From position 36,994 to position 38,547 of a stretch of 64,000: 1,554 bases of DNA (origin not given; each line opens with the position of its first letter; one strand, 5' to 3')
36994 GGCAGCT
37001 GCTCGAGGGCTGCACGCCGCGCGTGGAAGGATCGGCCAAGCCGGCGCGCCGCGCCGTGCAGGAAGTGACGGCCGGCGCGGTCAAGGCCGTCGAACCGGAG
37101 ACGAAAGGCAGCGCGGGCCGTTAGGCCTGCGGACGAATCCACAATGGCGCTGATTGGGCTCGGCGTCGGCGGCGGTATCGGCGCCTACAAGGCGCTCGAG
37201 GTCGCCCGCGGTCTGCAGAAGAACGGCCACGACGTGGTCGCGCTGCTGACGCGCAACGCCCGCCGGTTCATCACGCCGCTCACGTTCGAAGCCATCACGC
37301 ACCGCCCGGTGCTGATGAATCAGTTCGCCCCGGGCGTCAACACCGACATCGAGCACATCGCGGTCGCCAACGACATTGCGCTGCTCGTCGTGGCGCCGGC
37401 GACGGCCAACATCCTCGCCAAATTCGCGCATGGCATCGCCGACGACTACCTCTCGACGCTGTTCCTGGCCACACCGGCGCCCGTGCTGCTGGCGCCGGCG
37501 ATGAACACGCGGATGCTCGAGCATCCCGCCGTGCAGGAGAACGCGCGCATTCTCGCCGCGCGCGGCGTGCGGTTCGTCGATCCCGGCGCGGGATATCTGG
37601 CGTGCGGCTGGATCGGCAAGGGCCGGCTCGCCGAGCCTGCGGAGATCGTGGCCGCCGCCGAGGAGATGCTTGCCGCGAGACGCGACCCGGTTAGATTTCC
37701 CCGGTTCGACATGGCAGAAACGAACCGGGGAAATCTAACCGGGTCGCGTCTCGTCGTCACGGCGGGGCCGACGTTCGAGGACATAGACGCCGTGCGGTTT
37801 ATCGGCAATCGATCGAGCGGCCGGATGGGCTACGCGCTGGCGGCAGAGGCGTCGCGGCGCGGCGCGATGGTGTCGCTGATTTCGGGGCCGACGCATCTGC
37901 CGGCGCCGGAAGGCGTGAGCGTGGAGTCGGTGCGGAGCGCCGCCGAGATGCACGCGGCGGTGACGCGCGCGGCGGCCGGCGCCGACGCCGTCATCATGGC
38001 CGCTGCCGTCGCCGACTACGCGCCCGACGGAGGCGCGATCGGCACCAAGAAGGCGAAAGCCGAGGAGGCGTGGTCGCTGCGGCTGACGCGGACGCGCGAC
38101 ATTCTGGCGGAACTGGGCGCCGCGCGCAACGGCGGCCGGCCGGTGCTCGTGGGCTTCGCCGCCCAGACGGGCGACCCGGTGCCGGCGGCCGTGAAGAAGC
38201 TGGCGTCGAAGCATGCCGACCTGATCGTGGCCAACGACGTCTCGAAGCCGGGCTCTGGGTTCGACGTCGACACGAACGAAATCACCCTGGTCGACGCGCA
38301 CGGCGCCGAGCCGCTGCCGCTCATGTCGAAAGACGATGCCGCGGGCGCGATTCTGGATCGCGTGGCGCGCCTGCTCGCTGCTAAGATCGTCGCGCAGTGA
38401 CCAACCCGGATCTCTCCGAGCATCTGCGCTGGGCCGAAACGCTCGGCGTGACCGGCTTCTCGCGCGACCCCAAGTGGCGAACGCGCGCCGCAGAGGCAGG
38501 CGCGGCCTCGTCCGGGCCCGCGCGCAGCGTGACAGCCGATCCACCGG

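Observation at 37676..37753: Perfect 78-bp palindrome inserted in frame in the CoaC-CoaB linker of coaBC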

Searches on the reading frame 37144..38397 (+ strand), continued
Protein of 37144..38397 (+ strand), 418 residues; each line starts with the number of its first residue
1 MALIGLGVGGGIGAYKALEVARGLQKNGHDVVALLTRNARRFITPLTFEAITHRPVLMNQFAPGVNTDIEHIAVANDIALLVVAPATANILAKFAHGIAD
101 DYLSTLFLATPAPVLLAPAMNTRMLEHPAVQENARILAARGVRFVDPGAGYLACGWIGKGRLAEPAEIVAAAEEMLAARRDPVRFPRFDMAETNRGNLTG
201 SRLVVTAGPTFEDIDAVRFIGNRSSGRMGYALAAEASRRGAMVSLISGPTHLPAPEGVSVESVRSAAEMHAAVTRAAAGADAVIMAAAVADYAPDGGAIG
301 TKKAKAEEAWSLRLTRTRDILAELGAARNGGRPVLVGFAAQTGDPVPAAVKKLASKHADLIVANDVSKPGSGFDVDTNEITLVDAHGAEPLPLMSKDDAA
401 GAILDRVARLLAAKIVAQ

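Call 57: find_encoding_contigs(protein=P0005, flank=1500, max_places=1)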
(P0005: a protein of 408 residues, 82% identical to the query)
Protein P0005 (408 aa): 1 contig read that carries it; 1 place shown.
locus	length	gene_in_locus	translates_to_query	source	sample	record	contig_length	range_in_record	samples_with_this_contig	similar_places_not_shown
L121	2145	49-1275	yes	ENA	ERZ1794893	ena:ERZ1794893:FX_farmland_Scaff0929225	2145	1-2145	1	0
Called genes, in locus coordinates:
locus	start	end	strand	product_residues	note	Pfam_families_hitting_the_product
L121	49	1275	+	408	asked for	PF02441:Flavoprotein, PF04127:DFP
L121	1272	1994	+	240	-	PF03167:UDG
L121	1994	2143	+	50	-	?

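Call 73: predict_structure(alignment_id=A1)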
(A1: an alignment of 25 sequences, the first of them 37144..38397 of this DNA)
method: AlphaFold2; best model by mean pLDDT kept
length: 418 residues; sequences in the alignment: 25
mean_pLDDT: 79.2   pTM: 0.53
mean pLDDT of the five models: 79.2, 76.4, 75.6, 71.5, 59.7
residues with pLDDT >= 90: 129; 70-90: 202; 50-70: 49; < 50: 38
segments of 3 or more residues with pLDDT < 50: 63-70, 153-157, 181-194, 213-221
pLDDT, mean of each block of 10 residues (from residue 1): 85 81 92 85 84 77 44 69 88 87 79 86 83 84 78 50 86 80 33 59 88 43 75 92 91 87 83 91 86 69 70 83 88 90 88 94 84 74 93 88 93 67
secondary structure, 60 per line:
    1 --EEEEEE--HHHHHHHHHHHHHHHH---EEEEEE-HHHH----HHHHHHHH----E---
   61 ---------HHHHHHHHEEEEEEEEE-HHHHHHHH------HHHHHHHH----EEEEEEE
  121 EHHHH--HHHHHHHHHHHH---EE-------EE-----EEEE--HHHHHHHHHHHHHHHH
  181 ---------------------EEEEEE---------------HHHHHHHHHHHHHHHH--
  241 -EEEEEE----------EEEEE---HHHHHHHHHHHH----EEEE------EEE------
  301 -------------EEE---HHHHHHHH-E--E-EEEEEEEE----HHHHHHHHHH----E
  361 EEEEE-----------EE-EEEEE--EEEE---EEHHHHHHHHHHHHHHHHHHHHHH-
elements in order: E3-8 H11-26 E30-35 H37-40 H45-52 H70-77 E78-86 H88-95 H102-109 E114-121 H122-125 H128-139 E159-162 H165-180 E202-207 H223-238 E242-247 E258-262 H266-277 E282-285 E292-294 E314-316 H320-327 E334-341 H346-355 E360-365 E380-384 E387-390 H396-417
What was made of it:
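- On Rickettsia palindromic elements (RPE): AlphaFold2 model: residues 181-201 are low-confidence coil between the CoaC and CoaB halves (call 73).
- Protein context: in the AlphaFold2 model residues 181-201 are coil with pLDDT about 33-59, between the last CoaC helix (165-180) and CoaB beta-1 (202-207) (call 73).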

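Call 75: search_solved_structures(query=window:37144-38397:+, max_evalue=1e-20, show_alignments=1)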
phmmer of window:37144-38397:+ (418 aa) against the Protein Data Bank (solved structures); distinct sequences matched with E-value up to 1e-20: 4.
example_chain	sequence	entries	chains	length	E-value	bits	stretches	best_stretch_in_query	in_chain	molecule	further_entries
6tgv_A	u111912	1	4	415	4.6e-65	223.6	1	4-412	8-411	Coenzyme A biosynthesis bifunctional protein CoaBC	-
5int_A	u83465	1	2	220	1.3e-41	146.3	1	198-411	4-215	Phosphopantothenate--cysteine ligase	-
1u7u_A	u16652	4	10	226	1.1e-38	136.7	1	201-408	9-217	Coenzyme A biosynthesis bifunctional protein coaBC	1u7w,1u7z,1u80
4qji_A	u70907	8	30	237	5.2e-32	114.8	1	197-412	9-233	Phosphopantothenate--cysteine ligase | Coenzyme A biosynthesis bifunctional protein CoaBC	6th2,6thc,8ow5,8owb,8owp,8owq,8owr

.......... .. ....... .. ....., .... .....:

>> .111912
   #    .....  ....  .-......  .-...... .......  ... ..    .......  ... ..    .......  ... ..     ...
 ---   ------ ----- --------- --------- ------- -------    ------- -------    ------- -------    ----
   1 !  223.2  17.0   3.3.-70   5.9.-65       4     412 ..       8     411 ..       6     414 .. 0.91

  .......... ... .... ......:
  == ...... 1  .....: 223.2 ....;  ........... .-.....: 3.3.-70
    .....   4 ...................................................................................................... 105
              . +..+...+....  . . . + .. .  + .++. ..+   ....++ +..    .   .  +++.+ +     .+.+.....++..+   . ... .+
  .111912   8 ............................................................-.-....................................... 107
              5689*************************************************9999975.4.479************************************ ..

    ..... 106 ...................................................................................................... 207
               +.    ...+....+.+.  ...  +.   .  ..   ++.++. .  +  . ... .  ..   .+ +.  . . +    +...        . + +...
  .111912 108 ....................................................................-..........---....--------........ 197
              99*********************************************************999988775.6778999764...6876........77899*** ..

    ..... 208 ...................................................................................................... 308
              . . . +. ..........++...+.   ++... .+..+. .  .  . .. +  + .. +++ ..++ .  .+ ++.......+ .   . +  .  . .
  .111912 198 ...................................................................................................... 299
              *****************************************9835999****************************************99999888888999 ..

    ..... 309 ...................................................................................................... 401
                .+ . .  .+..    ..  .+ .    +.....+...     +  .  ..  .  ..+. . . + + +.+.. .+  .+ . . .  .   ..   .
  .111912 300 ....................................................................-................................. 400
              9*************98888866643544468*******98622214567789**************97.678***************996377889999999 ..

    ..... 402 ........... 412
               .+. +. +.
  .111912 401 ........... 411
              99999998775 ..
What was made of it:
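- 37144..38400 (+): Host gene coaBC (418 aa; CoaC flavoprotein half plus CoaB ligase half), intact reading frame through the element. Match to CoaBC 6TGV at 4.6e-65 over residues 4-412 (call 75).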

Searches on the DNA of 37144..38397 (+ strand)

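Call 41: build_rna_model(alignment_id=A3, structure=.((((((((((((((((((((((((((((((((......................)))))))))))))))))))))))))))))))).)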
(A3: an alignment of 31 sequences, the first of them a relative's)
Model R1 built from alignment A3 (31 sequences, 88 columns); structure: as given.
model positions 80; base pairs 32; branch points 0; effective number of sequences 1.99; information 0.708 bits per position. Calibrated on 0.2 Mb of random sequence (short: E-values are rough).
structure used (alignment columns):
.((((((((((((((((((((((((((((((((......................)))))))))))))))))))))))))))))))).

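Call 42: search_with_rna_model(model_id=R1, source=window, filters=off, max_evalue=10)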
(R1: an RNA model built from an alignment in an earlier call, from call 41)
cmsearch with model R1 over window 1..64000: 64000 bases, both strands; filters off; matches with E-value up to 10: 60.
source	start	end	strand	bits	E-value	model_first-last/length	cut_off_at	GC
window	37675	37754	+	89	1.7e-25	1-80/80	no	0.6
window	37675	37754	-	86.9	7.8e-25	1-80/80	no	0.6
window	3949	4047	-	13.4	0.14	1-80/80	no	0.38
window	3959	4044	+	13.3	0.15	1-80/80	no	0.4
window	59845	59875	-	13.2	0.16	1-80/80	no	0.65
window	59846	59874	+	12.7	0.23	1-80/80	no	0.69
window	9400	9431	+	12.3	0.32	1-80/80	no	0.62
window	2859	2911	-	12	0.38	1-80/80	no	0.77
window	9400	9431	-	12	0.39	1-80/80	no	0.62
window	26757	26845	-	11.7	0.47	1-80/80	no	0.67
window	32920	33005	+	11.6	0.53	1-80/80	no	0.7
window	26759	26843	+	11.4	0.59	1-80/80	no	0.67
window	29871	29939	-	11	0.79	1-80/80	no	0.74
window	79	175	+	10.9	0.86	1-80/80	no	0.53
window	45085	45136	+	10.9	0.87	1-80/80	no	0.44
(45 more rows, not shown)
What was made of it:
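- On Vicinamibacterales hairpin repeat family defined in this session (model R1): 89 bits, E = 1.7e-25, model positions 1-80 of 80 (call 42).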

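Call 43: search_with_rna_model(model_id=R1, sources=[L001, L002, L003, L004, L005, L006, L007, L008, L009, L011, L012, L013, L014, L015, L017, L018, L019, L020, L021, L022, L023, L025, L026, L027, L029, L030, L031, L032, L033, L034, L035, L036, L037, L038, L087], max_evalue=1)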
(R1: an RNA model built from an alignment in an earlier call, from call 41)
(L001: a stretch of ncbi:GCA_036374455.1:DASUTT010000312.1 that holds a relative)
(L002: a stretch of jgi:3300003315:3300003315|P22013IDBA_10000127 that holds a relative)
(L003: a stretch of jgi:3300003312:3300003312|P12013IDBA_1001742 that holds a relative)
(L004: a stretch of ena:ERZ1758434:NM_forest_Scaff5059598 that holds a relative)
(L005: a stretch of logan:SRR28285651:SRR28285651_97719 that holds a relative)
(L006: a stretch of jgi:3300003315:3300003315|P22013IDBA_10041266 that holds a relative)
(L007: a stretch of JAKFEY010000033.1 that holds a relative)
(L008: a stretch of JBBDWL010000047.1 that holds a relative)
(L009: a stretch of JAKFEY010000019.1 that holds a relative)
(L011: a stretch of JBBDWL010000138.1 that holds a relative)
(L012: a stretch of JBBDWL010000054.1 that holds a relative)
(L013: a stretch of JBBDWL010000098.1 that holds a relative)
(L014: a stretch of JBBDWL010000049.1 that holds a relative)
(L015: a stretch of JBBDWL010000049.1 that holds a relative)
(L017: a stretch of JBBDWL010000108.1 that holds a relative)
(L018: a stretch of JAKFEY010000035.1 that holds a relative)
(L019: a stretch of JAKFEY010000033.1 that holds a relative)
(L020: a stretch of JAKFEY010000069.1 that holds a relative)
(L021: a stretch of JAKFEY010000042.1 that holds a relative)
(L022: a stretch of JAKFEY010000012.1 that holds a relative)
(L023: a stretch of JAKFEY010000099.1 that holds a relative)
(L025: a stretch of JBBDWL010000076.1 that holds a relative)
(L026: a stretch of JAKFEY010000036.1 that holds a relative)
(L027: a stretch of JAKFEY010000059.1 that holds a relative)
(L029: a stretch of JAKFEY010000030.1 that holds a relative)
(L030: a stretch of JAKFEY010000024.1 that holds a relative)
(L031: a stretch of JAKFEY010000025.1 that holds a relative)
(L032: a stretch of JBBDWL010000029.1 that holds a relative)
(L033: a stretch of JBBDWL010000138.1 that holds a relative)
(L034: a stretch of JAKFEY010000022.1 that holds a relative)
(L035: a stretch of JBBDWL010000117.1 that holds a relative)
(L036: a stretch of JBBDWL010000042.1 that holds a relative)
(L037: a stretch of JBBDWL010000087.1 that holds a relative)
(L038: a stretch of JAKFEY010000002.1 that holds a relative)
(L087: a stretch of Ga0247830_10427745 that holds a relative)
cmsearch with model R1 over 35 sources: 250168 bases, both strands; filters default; matches with E-value up to 1: 68.
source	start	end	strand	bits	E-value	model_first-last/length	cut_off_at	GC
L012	7745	7824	+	90.1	3.1e-25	1-80/80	no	0.52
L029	6621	6700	+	89.4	4.9e-25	1-80/80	no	0.5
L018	4441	4520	+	89.4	4.9e-25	1-80/80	no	0.51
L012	7745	7824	-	88.8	7.6e-25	1-80/80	no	0.52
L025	5897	5977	+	88.2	1.2e-24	1-80/80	no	0.51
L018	4441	4520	-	87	2.8e-24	1-80/80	no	0.51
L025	5897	5977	-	86.7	3.5e-24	1-80/80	no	0.51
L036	6292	6371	+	86.7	3.6e-24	1-80/80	no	0.51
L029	6621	6700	-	86.5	4e-24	1-80/80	no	0.5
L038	6099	6178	+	86.4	4.3e-24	1-80/80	no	0.54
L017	2295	2377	+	85.8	7.1e-24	1-80/80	no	0.53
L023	4851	4931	+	85.7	7.2e-24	1-80/80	no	0.47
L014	7854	7922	+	85.6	8.1e-24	1-80/80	no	0.49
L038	6099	6178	-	85.2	1.1e-23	1-80/80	no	0.54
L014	7854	7922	-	85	1.2e-23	1-80/80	no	0.49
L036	6292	6371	-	85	1.2e-23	1-80/80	no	0.51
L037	2281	2363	+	84.9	1.4e-23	1-80/80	no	0.58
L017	2295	2377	-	84.2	2.2e-23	1-80/80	no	0.53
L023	4851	4931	-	83.5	3.7e-23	1-80/80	no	0.47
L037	2281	2363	-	83.2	4.5e-23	1-80/80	no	0.58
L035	3338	3410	+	83.1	4.8e-23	1-80/80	no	0.45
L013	894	968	+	82.9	5.9e-23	1-80/80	no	0.51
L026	2031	2110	-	82.5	7.4e-23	1-80/80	no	0.51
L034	4568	4648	-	82.4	8.1e-23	1-80/80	no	0.54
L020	7911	7993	-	82.3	8.6e-23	1-80/80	no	0.53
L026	2031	2110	+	82.3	8.7e-23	1-80/80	no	0.51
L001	5532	5611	+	82.2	9.5e-23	1-80/80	no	0.6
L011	4320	4388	-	81.9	1.2e-22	1-80/80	no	0.51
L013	894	968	-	81.6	1.5e-22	1-80/80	no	0.51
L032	4814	4880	+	81.2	1.9e-22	1-80/80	no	0.49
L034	4568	4648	+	81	2.2e-22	1-80/80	no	0.54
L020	7911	7993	+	81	2.2e-22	1-80/80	no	0.53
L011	4320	4388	+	80.8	2.6e-22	1-80/80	no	0.51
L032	4814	4880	-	78.7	1.2e-21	1-80/80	no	0.49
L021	6166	6239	+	78.6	1.3e-21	1-80/80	no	0.49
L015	7790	7870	+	78.6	1.3e-21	1-80/80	no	0.53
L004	736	809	+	78.6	1.3e-21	1-80/80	no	0.57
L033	293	361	+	78.5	1.4e-21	1-80/80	no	0.52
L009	3601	3672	+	77.8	2.3e-21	1-80/80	no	0.5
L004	736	809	-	77.6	2.8e-21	1-80/80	no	0.57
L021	6166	6239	-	77.5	3e-21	1-80/80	no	0.49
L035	3338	3410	-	77.2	3.7e-21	1-80/80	no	0.45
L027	6581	6648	+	76.9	4.6e-21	1-80/80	no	0.51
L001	5532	5611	-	76.5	6e-21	1-80/80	no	0.6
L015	7790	7870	-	76.1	7.8e-21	1-80/80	no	0.53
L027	6581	6648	-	76.1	8.3e-21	1-80/80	no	0.51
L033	293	361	-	76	8.5e-21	1-80/80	no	0.52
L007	5508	5584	+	73.7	4.5e-20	1-80/80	no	0.52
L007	5508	5584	-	73.7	4.5e-20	1-80/80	no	0.52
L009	3601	3672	-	73.3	6.1e-20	1-80/80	no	0.5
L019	63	146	+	72.8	8.9e-20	1-80/80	no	0.55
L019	63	146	-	72.1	1.5e-19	1-80/80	no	0.55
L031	2123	2197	-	69.9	7.5e-19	1-80/80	no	0.59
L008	1522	1606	+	67.4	4.6e-18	1-80/80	no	0.6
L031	2122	2197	+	67.1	5.7e-18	1-80/80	no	0.59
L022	4454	4525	+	65.8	1.5e-17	1-80/80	no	0.5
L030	7032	7099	+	64.8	3.1e-17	1-80/80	no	0.56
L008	1522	1606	-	64.2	4.7e-17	1-80/80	no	0.6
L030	7032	7099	-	61.6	3e-16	1-80/80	no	0.56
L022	4455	4525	-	61.5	3.4e-16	1-80/80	no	0.49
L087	750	805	-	56.1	1.7e-14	1-80/80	no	0.48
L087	750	805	+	56.1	1.7e-14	1-80/80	no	0.48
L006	724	779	-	47.7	7.8e-12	1-80/80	no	0.46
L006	724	779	+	46.3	2.1e-11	1-80/80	no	0.46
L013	2218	2308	-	44.4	8.8e-11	1-80/80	no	0.49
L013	2218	2308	+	42.9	2.6e-10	1-80/80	no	0.49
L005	1165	1220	+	37.9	9.9e-09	1-80/80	no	0.5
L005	1165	1220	-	36.7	2.4e-08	1-80/80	no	0.5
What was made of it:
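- On Vicinamibacterales hairpin repeat family defined in this session (model R1): Untrained coaBC copies score 38-56 bits (call 43).
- It recovers untrained coaBC-linker copies in L087, L006 and L005 at 56, 48 and 38 bits (calls 42, 43).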

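Call 61: search_rna_families(source=window, start=37550, end=37880, threshold=evalue, max_evalue=1)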
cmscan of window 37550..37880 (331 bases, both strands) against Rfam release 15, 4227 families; matches with E-value up to 1: 3.
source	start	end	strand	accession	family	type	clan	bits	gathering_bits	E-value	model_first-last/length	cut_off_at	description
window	37672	37757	+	RF04104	MIR918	Gene; miRNA;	-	40.4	268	7e-06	1-265/265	no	MIR918 microRNA precursor family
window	37684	37747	+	RF03876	mir-7132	Gene; miRNA;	-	31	70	0.00026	1-60/60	no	mir-7132 microRNA precursor family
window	37669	37761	+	RF00677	MIR168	Gene; miRNA;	-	17.1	66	0.13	1-129/129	no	MIR168 microRNA precursor family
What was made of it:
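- Tried and rejected: At permissive thresholds, only far-sub-threshold hits to generic miRNA hairpin models (call 61).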
